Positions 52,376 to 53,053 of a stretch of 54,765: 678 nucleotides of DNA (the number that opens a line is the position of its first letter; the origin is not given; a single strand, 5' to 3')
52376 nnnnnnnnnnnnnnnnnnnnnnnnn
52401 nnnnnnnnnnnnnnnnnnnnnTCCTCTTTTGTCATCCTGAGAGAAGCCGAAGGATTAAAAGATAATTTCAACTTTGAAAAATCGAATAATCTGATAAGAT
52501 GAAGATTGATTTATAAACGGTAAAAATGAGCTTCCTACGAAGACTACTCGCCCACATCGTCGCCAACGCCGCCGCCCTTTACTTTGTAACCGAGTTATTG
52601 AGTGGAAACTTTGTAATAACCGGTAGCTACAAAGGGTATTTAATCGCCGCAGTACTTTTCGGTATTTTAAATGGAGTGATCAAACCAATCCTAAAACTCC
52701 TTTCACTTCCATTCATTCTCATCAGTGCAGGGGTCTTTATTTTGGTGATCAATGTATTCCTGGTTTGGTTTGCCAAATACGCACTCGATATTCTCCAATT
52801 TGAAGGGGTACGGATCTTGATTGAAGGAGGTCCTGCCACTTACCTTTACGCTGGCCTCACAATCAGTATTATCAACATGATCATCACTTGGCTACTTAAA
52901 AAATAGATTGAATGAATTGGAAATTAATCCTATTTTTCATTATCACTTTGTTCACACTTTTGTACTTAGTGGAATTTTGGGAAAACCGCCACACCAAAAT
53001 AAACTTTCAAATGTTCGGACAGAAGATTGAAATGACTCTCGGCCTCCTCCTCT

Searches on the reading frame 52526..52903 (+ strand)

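Call 45: search_protein_families(library=pfam, proteins=[window:52526-52903:+])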
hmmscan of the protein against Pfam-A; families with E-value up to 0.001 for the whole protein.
window:52526-52903:+ (126 aa): 1 family
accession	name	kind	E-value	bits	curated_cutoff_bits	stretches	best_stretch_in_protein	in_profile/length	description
PF04020.18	Phage_holin_4_2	-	9.9e-18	65.1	28.8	1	6-95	2-89/105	Mycobacterial 4 TMS phage holin, superfamily IV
